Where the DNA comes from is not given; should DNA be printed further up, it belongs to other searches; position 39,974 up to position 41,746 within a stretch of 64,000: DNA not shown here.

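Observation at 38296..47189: Arn-like amino-sugar lipid-modification module (aminotransferase + polyprenol-P sugar GT2 + ArnT/PMT-like membrane transferase) combined with a B12-radical-SAM enzyme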

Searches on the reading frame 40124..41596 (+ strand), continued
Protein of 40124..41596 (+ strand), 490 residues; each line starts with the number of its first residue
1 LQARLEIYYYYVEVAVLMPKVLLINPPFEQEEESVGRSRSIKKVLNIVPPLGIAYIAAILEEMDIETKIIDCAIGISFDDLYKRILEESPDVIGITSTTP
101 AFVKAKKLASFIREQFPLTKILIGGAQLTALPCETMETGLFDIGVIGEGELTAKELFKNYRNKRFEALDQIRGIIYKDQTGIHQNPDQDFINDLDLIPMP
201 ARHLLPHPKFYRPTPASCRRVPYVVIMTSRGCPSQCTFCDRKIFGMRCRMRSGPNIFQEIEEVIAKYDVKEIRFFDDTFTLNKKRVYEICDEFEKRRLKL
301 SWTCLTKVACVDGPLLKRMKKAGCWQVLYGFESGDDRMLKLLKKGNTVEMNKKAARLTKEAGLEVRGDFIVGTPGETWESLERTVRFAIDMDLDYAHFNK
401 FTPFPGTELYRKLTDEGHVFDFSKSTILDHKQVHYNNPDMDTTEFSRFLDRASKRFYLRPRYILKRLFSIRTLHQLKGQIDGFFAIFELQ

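Call 31: search_protein_families(library=pfam, proteins=[L022:19111-21408:-, L022:12437-14185:-, L022:4957-6699:-, L022:2664-4832:-, L022:6696-7688:-, L022:14194-15600:-, L022:17163-19088:+, L018:6045-6941:+, L006:11419-12969:+, L003:6420-8117:-], max_evalue=0.01)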
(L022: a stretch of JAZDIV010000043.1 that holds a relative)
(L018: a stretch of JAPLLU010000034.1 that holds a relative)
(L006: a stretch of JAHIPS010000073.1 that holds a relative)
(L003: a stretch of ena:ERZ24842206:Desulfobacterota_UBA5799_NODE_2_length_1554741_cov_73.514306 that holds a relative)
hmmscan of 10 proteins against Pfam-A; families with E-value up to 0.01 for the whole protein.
L022:19111-21408:- (765 aa): 1 family
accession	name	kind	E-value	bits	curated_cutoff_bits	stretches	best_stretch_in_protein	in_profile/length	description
PF09586.16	YfhO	-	5.6e-08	32.1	28.5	1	654-733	756-835/835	Bacterial membrane protein YfhO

L022:12437-14185:- (582 aa): 0 families

L022:4957-6699:- (580 aa): 5 families
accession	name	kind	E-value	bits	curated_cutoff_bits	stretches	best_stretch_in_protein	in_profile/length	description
PF02706.20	Wzz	-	0.0001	23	25.5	1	5-52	7-54/91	Chain length determinant protein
PF06818.20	Fez1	-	0.0015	19.5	34.4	1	383-523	4-141/199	Fez1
PF13807.11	GNVR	-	0.002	18.4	27.7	1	494-573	4-79/82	G-rich domain on putative tyrosine kinase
PF19220.6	Rod_CreS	-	0.0031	17.1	100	1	378-521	16-159/359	Crescentin, rod domain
PF11932.13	DUF3450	-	0.0088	15.8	32.6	1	369-439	24-94/241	Protein of unknown function (DUF3450)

L022:2664-4832:- (722 aa): 7 families
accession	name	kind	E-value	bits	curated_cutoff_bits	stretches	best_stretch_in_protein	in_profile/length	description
PF04932.20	Wzy_C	-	7e-14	52.3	31.7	1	198-349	1-149/149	O-Antigen ligase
PF13432.12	TPR_16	-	3.7e-07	30.9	32.7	1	520-583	1-64/65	Tetratricopeptide repeat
PF13428.12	TPR_14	-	1.2e-06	29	23.5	1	521-559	6-44/44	Tetratricopeptide repeat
PF14559.12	TPR_19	-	1e-05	26.2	25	1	527-578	2-53/68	Tetratricopeptide repeat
PF07719.23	TPR_2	-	1.4e-05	25.3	27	0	519-549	4-34/34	Tetratricopeptide repeat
PF13424.12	TPR_12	-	0.00091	19.8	30.1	1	521-577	8-72/77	Tetratricopeptide repeat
PF12895.13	ANAPC3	-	0.003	18.2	27.2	1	530-599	3-72/82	Anaphase-promoting complex, cyclosome, subunit 3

L022:6696-7688:- (330 aa): 2 families
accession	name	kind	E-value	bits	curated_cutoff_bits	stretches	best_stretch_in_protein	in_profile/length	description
PF08299.17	Bac_DnaA_C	-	5.5e-09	36.4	31.5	1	234-296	2-67/69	Bacterial dnaA protein helix-turn-helix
PF01797.21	Y1_Tnp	-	4.2e-08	33.8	23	1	18-125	7-119/121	Transposase IS200 like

L022:14194-15600:- (468 aa): 4 families
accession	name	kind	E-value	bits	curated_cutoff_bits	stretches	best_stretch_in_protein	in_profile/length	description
PF00884.28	Sulfatase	-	4.3e-39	135.1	25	1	36-345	1-300/301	Sulfatase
PF01663.27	Phosphodiest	-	7.2e-12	46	23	1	39-105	2-65/342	Type I phosphodiesterase / nucleotide pyrophosphatase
PF16347.10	SGSH_C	-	9.5e-09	36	29.3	1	296-433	3-150/154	N-sulphoglucosamine sulphohydrolase, C-terminal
PF14707.11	Sulfatase_C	-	0.0085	17.1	30.9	0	393-437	48-95/127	C-terminal region of aryl-sulfatase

L022:17163-19088:+ (641 aa): 44 families (the best 25 are shown)
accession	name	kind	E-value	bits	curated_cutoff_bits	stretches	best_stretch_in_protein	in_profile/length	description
PF00515.34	TPR_1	-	4.7e-44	146.9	27.8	6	364-395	3-34/34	Tetratricopeptide repeat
PF07719.23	TPR_2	-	2.3e-43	143.1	27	4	364-394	3-33/34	Tetratricopeptide repeat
PF13431.12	TPR_17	-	6.2e-39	129.5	24.4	4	486-519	1-34/34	Tetratricopeptide repeat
PF14559.12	TPR_19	-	1.7e-38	131.2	25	6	340-394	3-57/68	Tetratricopeptide repeat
PF13181.12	TPR_8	-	2.1e-38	127.6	25.7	2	363-394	2-33/34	Tetratricopeptide repeat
PF13428.12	TPR_14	-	2.2e-32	108.6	23.5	4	364-404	3-43/44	Tetratricopeptide repeat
PF13424.12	TPR_12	-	1.9e-29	102.1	30.1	4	401-459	8-74/77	Tetratricopeptide repeat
PF13414.12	TPR_11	-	7.2e-28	96.5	26.8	4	301-342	1-42/42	TPR repeat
PF13432.12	TPR_16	-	2.3e-26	92.3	32.7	3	332-394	1-63/65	Tetratricopeptide repeat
PF13176.12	TPR_7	-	5.4e-25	85.7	27.9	0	432-459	1-28/36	Tetratricopeptide repeat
PF13374.12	TPR_10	-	2.4e-24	85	27.5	1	396-426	2-32/42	Tetratricopeptide repeat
PF23914.1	TPR_CcmH_CycH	-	1.4e-18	67.7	42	2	283-390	39-149/158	Cytochrome c-type biogenesis protein H TPR domain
PF12895.13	ANAPC3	-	1.8e-14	54.2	27.2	1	308-387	3-81/82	Anaphase-promoting complex, cyclosome, subunit 3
PF13174.12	TPR_6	-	1.6e-12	47.6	26.3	1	329-360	1-32/33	Tetratricopeptide repeat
PF25063.1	ARM_TT21_C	-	3.7e-11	43.7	35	2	341-462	34-161/209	Tetratricopeptide repeat protein 21 C-terminal ARM domain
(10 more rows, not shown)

L018:6045-6941:+ (298 aa): 1 family
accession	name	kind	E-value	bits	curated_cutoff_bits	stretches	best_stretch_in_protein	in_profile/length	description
PF04055.27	Radical_SAM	-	1.6e-06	28.8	29.5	1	31-165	4-111/166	Radical SAM superfamily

L006:11419-12969:+ (516 aa): 1 family
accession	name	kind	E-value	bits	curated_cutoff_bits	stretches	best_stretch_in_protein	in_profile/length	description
PF13231.12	PMT_2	-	4.3e-09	37.2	26.1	1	78-231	3-157/160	Dolichyl-phosphate-mannose-protein mannosyltransferase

L003:6420-8117:- (565 aa): 0 families

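Call 42: search_protein_families(library=pfam, proteins=[L003:11465-12202:-, L010:11397-12917:+, L022:7803-8519:+, L076:13030-13431:-, L050:11394-13112:+], max_evalue=1)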
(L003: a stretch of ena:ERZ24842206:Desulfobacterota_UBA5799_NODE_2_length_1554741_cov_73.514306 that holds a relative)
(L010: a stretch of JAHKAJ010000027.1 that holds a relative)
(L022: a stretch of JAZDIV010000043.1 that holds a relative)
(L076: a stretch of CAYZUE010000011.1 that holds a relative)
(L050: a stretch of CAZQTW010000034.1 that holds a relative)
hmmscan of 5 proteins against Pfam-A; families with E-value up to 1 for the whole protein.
L003:11465-12202:- (245 aa): 20 families
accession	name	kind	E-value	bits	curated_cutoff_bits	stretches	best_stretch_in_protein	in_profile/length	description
PF08241.18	Methyltransf_11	-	1.4e-20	74.1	21.2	1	44-135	1-95/95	Methyltransferase domain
PF13649.12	Methyltransf_25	-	3.7e-17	63.2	27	1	43-131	1-97/97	Methyltransferase domain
PF13489.12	Methyltransf_23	-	1.1e-15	58.1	27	1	31-175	14-163/164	Methyltransferase domain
PF13847.12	Methyltransf_31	-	3.6e-15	56.3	27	1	39-147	3-114/145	Methyltransferase domain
PF08242.18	Methyltransf_12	-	8.1e-13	49.4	30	1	44-133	1-98/98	Methyltransferase domain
PF01209.24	Ubie_methyltran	-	7.6e-10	39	20.1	1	35-137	43-153/233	ubiE/COQ5 methyltransferase family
PF07021.18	MetW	-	6.2e-08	32.9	21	1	39-142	13-114/193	Methionine biosynthesis protein MetW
PF03141.22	Methyltransf_29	-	5.4e-05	22.4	23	1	42-170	120-245/506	Putative S-adenosyl-L-methionine-dependent methyltransferase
PF05401.17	NodS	-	0.0001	22.7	24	1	27-137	32-146/201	Nodulation protein S (NodS)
PF02353.26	CMAS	-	0.00072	19.4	27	1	38-136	61-165/273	Mycolic acid cyclopropane synthetase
PF05891.18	Methyltransf_PK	-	0.0031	17.5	27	1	21-174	37-197/218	AdoMet dependent proline di-methyltransferase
PF01234.23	NNMT_PNMT_TEMT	-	0.01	15.5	25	1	102-177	165-238/261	NNMT/PNMT/TEMT family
PF05148.21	Methyltransf_8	-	0.012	15.9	27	1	8-137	46-158/219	Hypothetical methyltransferase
PF20922.3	Anamorsin_N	-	0.018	15.2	27.1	1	97-139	50-91/163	Anamorsin, N-terminal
PF05175.20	MTS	-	0.025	14.6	23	1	39-82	31-77/170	Methyltransferase small domain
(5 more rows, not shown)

L010:11397-12917:+ (506 aa): 3 families
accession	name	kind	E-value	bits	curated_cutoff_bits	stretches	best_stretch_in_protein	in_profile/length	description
PF13231.12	PMT_2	-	1.7e-05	25.5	26.1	1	80-240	3-160/160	Dolichyl-phosphate-mannose-protein mannosyltransferase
PF03901.23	Glyco_transf_22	-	0.00025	20.8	23.8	1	261-367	259-357/414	Alg9-like mannosyltransferase family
PF02366.24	PMT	-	0.25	11.3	22.7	1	323-367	83-127/245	Dolichyl-phosphate-mannose-protein mannosyltransferase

L022:7803-8519:+ (238 aa): 7 families
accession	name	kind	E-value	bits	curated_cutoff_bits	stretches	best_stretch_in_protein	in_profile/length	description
PF00535.33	Glycos_transf_2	-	2.3e-33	115.9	23.3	1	6-165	1-164/168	Glycosyl transferase family 2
PF13641.12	Glyco_tranf_2_3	-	3.9e-08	34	27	1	3-119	2-125/230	Glycosyltransferase like family 2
PF12804.13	NTP_transf_3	-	0.00011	22.8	27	1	22-117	27-123/160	MobA-like NTP transferase domain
PF10111.15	Glyco_tranf_2_2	-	0.00025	21.1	27.3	1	6-93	1-92/276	Glycosyltransferase like family 2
PF13506.12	Glyco_transf_21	-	0.032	14.1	21.7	1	74-119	22-69/174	Glycosyl transferase family 21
PF13704.12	Glyco_tranf_2_4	-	0.066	14.1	27.5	1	13-69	2-52/98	Glycosyl transferase family 2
PF03452.20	Anp1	-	0.088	12.7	28.8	1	80-118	134-171/263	Anp1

L076:13030-13431:- (133 aa): 0 families

L050:11394-13112:+ (572 aa): 0 families

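Call 49: search_protein_families(library=pfam, proteins=[L029:2542-3933:+, L039:11396-12898:-, L048:11446-14373:+, L078:11404-12918:+, L085:5087-6589:-, L016:7296-8798:+, L016:4597-7299:+, L030:13373-14635:-, L045:3733-5955:-, L049:5050-6747:-], max_evalue=0.01)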
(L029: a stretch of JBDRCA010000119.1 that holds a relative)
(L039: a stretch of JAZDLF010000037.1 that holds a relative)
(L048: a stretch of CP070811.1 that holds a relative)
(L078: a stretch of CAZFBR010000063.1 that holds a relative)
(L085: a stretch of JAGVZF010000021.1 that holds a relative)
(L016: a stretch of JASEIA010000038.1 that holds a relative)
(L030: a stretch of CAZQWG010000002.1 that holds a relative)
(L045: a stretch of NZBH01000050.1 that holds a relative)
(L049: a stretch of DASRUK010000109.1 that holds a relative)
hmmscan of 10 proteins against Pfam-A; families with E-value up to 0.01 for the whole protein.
L029:2542-3933:+ (463 aa): 2 families
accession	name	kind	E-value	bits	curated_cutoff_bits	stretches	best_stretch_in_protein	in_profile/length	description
PF06728.19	PIG-U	-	2.2e-09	37.3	24.5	1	96-260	43-224/378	GPI transamidase subunit PIG-U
PF09594.16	GT87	-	4.5e-07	30.3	25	1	112-348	3-236/237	Glycosyltransferase family 87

L039:11396-12898:- (500 aa): 0 families

L048:11446-14373:+ (975 aa): 2 families
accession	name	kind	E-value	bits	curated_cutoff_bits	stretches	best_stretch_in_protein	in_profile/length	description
PF10131.15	PTPS_related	-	6.2e-11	41.9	26.4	1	81-442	3-309/621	6-pyruvoyl-tetrahydropterin synthase related domain; membrane protein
PF13231.12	PMT_2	-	2e-10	41.5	26.1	1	83-216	3-132/160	Dolichyl-phosphate-mannose-protein mannosyltransferase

L078:11404-12918:+ (505 aa): 1 family
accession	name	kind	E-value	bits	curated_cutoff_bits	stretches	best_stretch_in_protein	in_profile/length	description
PF13231.12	PMT_2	-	0.00017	22.3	26.1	1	78-195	16-132/160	Dolichyl-phosphate-mannose-protein mannosyltransferase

L085:5087-6589:- (500 aa): 0 families

L016:7296-8798:+ (500 aa): 0 families

L016:4597-7299:+ (900 aa): 4 families
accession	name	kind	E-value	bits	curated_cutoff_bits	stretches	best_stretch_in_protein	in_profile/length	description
PF02516.20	STT3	-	1.9e-23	84.1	24.5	1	74-418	28-347/405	Oligosaccharyl transferase STT3, N-terminal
PF21436.2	STT3-PglB_core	-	2.3e-07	31.8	23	1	607-653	6-52/131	STT3/PglB/AglB core domain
PF22627.1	AglB_core-like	-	0.0012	19.7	27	0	608-666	49-106/111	AglB core domain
PF20604.3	DUF6798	-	0.0013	18.9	26.9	1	588-627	2-40/61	Domain of unknown function (DUF6798)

L030:13373-14635:- (420 aa): 1 family
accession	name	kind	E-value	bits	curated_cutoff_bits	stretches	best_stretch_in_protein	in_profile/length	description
PF13231.12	PMT_2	-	8.2e-05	23.3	26.1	1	185-268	75-160/160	Dolichyl-phosphate-mannose-protein mannosyltransferase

L045:3733-5955:- (740 aa): 0 families

L049:5050-6747:- (565 aa): 2 families
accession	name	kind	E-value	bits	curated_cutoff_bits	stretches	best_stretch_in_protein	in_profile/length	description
PF13231.12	PMT_2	-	1e-13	52.3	26.1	1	107-238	24-154/160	Dolichyl-phosphate-mannose-protein mannosyltransferase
PF03901.23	Glyco_transf_22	-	5.1e-06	26.4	23.8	1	100-255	76-236/414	Alg9-like mannosyltransferase family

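Call 50: predict_structure(alignment_id=A1)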
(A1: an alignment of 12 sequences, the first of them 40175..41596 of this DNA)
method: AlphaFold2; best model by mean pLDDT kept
length: 473 residues; sequences in the alignment: 12
mean_pLDDT: 82.6   pTM: 0.83
mean pLDDT of the five models: 82.6, 79.7, 79.5, 77.5, 76.9
residues with pLDDT >= 90: 203; 70-90: 176; 50-70: 68; < 50: 26
segments of 3 or more residues with pLDDT < 50: 13-28, 468-473
pLDDT, mean of each block of 10 residues (from residue 1): 91 40 42 88 97 88 95 95 81 96 92 89 94 92 93 95 92 89 92 64 72 74 69 88 92 78 77 92 88 92 93 91 86 96 92 88 94 85 78 86 67 74 88 80 58 59 53 36
secondary structure, 60 per line:
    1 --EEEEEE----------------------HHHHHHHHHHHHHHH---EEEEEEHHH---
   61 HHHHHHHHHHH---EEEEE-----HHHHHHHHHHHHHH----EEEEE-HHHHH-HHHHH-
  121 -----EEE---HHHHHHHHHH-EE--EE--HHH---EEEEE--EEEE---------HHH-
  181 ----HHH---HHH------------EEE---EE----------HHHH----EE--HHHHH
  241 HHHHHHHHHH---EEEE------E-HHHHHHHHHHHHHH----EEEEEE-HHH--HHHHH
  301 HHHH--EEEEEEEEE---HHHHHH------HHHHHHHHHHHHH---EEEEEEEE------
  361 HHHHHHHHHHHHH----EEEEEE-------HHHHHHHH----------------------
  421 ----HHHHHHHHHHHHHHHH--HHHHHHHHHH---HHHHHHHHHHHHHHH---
elements in order: E3-8 H31-45 E49-54 H61-71 E75-79 H85-98 E103-107 H109-113 H115-119 E126-128 H132-141 E157-161 E164-167 E206-208 H224-227 H236-250 E254-257 H266-279 E284-289 H296-304 E307-315 H319-324 H331-343 E347-354 H361-373 E378-383 H391-398 H425-440 H443-452 H456-470

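Call 52: fold_search(model_id=the predicted structure, library=pdb)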
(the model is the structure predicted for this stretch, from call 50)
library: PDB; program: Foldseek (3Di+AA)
matches with E <= 10: 1837; with E <= 0.001: 118
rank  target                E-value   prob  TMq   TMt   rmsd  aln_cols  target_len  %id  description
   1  5ul4                  4.4e-24  1.00  0.72  0.49   6.3       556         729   18  Structure of Cobalamin-dependent S-adenosylmethionine radical enzyme OxsB with aqua-cobalamin and S-adenosylmethionine b (released 2017-04-19)
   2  6wte_B                6.6e-24  1.00  0.69  0.62   7.8       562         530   18  Structure of radical S-adenosylmethionine methyltransferase, TsrM, from Kitasatospora setae with cobalamin and [4Fe-4S (released 2020-12-23)
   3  5ul3                  1.0e-23  1.00  0.65  0.43  12.5       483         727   20  Structure of Cobalamin-dependent S-adenosylmethionine radical enzyme OxsB with aqua-cobalamin bound (released 2017-04-19)
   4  6wte_A                1.3e-23  1.00  0.70  0.59   8.8       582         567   17  Structure of radical S-adenosylmethionine methyltransferase, TsrM, from Kitasatospora setae with cobalamin and [4Fe-4S (released 2020-12-23)
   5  6fd2_B                1.6e-23  1.00  0.70  0.73   7.4       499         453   21  Radical SAM 1,2-diol dehydratase AprD4 in complex with its substrate paromamine (released 2018-01-17)
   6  9ccb                  2.4e-23  1.00  0.66  0.75   6.1       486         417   20  X-ray crystal structure of methyl-coenzyme M reductase glutamine methylase (MgmA) from Methanothermobacter marburgensis  (released 2025-01-01)
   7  6fd2_A                2.7e-23  1.00  0.73  0.76   7.2       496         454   21  Radical SAM 1,2-diol dehydratase AprD4 in complex with its substrate paromamine (released 2018-01-17)
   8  6wtf_A                3.2e-23  1.00  0.67  0.59   4.9       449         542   19  Structure of radical S-adenosylmethionine methyltransferase, TsrM, from Kitasatospora setae with tryptophan substrate  (released 2020-12-23)
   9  6wtf_B                4.1e-23  1.00  0.67  0.59   5.3       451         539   19  Structure of radical S-adenosylmethionine methyltransferase, TsrM, from Kitasatospora setae with tryptophan substrate  (released 2020-12-23)
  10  5ul2                  1.1e-22  1.00  0.71  0.48   6.5       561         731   18  Structure of Apo, SeMet-labeled Cobalamin-dependent S-adenosylmethionine radical enzyme OxsB (released 2017-04-19)
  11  9n1b                  9.7e-19  1.00  0.66  0.51   4.1       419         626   17  Crystal structure of CysS from Corallococcus sp. CA054B with 5'-deoxyadenosine, methionine, and pantetheinylated 3-metho (released 2026-01-28)
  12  9n1d                  2.5e-18  1.00  0.70  0.54   7.3       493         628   17  Crystal structure of CysS from Corallococcus sp. CA054B with 5'-deoxyadenosine and methionine bound (released 2026-01-28)
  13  9n1c                  5.0e-18  1.00  0.71  0.55   7.2       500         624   17  Crystal structure of CysS from Corallococcus sp. CA054B with 5'-deoxyadenosine, methionine, and pantetheinylated 3-ethox (released 2026-01-28)
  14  7kdx_B                2.3e-17  1.00  0.67  0.50   9.0       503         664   16  Crystal structure of Streptomyces tokunonesis TokK with hydroxycobalamin, 5'-deoxyadenosine, and methionine (released 2022-01-12)
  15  7kdy_A                4.5e-17  1.00  0.68  0.50   9.3       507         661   16  Crystal structure of Streptomyces tokunonesis TokK with hydroxycobalamin, 5'-deoxyadenosine, methionine, and (2R)-pant (released 2022-01-12)
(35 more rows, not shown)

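Call 63: search_protein_families(library=pfam, proteins=[L015:12514-13764:+, L012:3162-4577:+, L030:4221-5744:+, L010:4424-5635:+, L018:8520-10217:+, L009:15823-17172:-, L009:17162-19171:-, L020:13467-15146:-, L040:11627-13513:+, L037:13424-15298:+], max_evalue=0.01)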
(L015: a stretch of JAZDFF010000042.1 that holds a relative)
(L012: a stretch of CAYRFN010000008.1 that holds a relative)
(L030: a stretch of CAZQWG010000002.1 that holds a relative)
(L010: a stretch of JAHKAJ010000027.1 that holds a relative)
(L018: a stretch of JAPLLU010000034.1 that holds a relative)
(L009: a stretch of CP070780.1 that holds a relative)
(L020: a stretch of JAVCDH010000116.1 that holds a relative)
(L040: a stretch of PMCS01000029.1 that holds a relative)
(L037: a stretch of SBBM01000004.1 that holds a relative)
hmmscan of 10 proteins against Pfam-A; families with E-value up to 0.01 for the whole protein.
L015:12514-13764:+ (416 aa): 2 families
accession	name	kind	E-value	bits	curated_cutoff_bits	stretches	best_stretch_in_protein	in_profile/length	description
PF13231.12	PMT_2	-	3.2e-11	44.1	26.1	1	71-216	7-154/160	Dolichyl-phosphate-mannose-protein mannosyltransferase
PF03901.23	Glyco_transf_22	-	4.3e-08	33.2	23.8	1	14-240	2-238/414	Alg9-like mannosyltransferase family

L012:3162-4577:+ (471 aa): 1 family
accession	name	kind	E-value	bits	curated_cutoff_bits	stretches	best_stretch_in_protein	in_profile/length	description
PF04932.20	Wzy_C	-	3e-15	56.7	31.7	1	245-392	3-149/149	O-Antigen ligase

L030:4221-5744:+ (507 aa): 4 families
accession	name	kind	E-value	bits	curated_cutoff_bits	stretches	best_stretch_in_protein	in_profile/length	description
PF01943.22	Polysacc_synt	-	5.8e-23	82.1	28.2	1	6-283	1-273/274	Polysaccharide biosynthesis protein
PF13440.11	Polysacc_synt_3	-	3.1e-20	73.1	23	1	32-332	3-290/293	Polysaccharide biosynthesis protein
PF01554.23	MatE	-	4.6e-08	33.3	24.9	1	13-175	2-159/161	MatE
PF03023.19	MurJ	-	7e-06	25.4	27.4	1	76-425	47-412/451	Lipid II flippase MurJ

L010:4424-5635:+ (403 aa): 1 family
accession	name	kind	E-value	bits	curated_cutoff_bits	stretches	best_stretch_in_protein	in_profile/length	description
PF04932.20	Wzy_C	-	6.2e-22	78.4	31.7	1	208-339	5-149/149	O-Antigen ligase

L018:8520-10217:+ (565 aa): 0 families

L009:15823-17172:- (449 aa): 0 families

L009:17162-19171:- (669 aa): 1 family
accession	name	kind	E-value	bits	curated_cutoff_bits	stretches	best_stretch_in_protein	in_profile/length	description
PF10131.15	PTPS_related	-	8.5e-05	21.6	26.4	1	80-407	7-311/621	6-pyruvoyl-tetrahydropterin synthase related domain; membrane protein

L020:13467-15146:- (559 aa): 1 family
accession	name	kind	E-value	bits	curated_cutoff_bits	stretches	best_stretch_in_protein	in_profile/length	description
PF07178.16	TraL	-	0.0015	19.2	24.4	0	172-207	22-57/90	TraL protein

L040:11627-13513:+ (628 aa): 1 family
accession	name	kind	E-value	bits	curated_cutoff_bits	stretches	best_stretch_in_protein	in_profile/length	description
PF13231.12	PMT_2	-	0.0013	19.4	26.1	1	79-242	9-160/160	Dolichyl-phosphate-mannose-protein mannosyltransferase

L037:13424-15298:+ (624 aa): 0 families
